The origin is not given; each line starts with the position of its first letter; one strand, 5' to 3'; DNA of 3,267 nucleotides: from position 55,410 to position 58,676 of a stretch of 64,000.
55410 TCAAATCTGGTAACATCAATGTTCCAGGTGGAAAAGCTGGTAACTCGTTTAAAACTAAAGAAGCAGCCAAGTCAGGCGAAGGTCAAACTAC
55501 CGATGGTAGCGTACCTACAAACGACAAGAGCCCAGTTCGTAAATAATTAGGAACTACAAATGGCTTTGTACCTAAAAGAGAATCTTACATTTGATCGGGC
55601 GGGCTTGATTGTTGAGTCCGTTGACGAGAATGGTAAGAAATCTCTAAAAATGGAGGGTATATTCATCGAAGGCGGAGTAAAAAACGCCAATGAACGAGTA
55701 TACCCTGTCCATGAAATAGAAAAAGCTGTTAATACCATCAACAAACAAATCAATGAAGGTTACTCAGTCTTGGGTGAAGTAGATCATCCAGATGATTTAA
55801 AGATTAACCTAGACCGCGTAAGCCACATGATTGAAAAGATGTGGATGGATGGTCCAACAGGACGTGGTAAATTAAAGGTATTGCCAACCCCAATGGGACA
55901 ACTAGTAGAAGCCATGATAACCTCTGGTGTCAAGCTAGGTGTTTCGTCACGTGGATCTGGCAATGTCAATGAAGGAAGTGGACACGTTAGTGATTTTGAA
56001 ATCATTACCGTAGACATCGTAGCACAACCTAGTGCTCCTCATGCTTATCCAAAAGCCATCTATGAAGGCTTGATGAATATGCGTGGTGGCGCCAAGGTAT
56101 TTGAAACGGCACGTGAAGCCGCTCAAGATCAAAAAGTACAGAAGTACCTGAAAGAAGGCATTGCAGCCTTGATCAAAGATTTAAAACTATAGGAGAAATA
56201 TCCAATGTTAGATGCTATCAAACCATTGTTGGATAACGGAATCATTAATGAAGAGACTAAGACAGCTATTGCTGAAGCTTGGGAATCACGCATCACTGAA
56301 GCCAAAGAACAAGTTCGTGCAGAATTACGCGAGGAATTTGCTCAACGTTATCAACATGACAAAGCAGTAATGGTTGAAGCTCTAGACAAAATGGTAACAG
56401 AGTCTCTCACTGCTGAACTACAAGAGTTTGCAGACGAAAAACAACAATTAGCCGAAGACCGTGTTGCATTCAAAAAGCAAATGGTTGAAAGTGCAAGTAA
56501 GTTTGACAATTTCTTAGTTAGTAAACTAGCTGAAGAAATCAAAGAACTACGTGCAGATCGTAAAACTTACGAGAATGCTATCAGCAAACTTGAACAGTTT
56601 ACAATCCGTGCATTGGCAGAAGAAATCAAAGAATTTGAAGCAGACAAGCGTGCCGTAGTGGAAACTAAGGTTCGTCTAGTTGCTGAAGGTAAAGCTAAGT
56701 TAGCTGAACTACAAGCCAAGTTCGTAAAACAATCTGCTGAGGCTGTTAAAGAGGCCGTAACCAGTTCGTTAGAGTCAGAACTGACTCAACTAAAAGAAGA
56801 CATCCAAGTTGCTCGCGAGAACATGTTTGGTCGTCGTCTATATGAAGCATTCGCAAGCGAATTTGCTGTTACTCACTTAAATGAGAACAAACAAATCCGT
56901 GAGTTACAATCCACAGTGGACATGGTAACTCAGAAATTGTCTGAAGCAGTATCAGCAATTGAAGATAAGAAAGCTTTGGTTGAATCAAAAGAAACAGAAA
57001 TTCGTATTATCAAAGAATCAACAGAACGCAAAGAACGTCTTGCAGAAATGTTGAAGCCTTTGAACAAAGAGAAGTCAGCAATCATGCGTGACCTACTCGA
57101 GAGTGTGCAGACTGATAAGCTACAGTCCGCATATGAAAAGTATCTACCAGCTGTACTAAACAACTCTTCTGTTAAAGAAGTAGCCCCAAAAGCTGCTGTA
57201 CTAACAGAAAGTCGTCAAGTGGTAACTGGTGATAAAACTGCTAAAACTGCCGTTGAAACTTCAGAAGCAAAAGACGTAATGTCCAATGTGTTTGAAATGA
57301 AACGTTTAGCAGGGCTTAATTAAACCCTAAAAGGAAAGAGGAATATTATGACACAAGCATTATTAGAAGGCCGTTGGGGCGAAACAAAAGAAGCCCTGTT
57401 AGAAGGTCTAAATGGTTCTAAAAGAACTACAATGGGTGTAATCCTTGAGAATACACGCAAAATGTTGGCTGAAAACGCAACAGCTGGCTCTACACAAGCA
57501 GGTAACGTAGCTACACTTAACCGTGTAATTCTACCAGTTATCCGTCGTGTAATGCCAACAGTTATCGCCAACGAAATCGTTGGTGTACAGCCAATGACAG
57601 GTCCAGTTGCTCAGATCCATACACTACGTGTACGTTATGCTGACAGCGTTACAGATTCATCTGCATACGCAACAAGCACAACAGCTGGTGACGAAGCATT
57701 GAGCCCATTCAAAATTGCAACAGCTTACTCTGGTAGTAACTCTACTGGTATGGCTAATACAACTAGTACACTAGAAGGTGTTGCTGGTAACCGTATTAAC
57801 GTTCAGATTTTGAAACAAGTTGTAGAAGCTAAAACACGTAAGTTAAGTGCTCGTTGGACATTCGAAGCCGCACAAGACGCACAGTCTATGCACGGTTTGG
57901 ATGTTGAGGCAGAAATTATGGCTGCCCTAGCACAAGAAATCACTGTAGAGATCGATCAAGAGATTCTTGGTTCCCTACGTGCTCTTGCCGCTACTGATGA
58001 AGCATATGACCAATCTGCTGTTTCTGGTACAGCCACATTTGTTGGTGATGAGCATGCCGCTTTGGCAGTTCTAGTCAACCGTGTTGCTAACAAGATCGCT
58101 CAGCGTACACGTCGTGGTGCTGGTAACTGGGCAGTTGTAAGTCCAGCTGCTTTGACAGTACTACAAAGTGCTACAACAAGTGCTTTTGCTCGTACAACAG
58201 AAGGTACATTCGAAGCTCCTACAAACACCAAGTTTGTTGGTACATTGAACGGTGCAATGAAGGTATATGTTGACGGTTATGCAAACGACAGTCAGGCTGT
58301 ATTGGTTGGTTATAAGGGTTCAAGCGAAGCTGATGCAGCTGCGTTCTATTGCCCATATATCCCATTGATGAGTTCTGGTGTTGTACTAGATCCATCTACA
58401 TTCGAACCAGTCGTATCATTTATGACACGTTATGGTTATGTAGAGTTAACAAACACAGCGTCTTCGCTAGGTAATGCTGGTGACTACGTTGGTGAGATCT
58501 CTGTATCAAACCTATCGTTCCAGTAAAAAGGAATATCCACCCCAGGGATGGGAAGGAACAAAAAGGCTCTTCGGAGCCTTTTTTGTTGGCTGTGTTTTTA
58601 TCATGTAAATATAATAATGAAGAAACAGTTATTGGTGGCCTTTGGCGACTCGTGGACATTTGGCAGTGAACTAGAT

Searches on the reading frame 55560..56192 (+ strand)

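Call 61: search_protein_families(library=phrogs, proteins=[window:55560-56192:+], max_evalue=0.001)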
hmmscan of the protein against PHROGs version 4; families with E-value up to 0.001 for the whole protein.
window:55560-56192:+ (210 aa): 2 families
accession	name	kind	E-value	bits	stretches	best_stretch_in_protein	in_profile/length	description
phrog_207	-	head and packaging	4e-58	198.7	1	17-208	28-216/519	head maturation protease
phrog_3014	-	head and packaging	6.6e-05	23.2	1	39-167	37-193/266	head maturation protease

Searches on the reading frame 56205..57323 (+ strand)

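Call 61: search_protein_families(library=phrogs, proteins=[window:56205-57323:+], max_evalue=0.001)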
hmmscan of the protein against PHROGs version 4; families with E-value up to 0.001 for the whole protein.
window:56205-57323:+ (372 aa): 1 family
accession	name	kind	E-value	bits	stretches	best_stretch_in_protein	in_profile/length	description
phrog_10922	-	unknown function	4.8e-94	316.4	1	6-372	5-373/375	-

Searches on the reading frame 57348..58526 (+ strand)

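Call 61: search_protein_families(library=phrogs, proteins=[window:57348-58526:+], max_evalue=0.001)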
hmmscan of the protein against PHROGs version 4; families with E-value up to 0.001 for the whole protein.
window:57348-58526:+ (392 aa): 5 families
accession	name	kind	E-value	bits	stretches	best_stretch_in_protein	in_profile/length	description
phrog_138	-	head and packaging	1.3e-99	335.2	1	4-389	4-432/444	major head protein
phrog_1014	-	unknown function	5.5e-09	36.1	1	150-309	322-481/567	-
phrog_20655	-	head and packaging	2e-07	30.9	1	15-107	56-143/534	major head protein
phrog_12830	-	head and packaging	2.3e-06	28.9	1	56-93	91-128/128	major head protein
phrog_14392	-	unknown function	0.00026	21.8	1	191-214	22-45/47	-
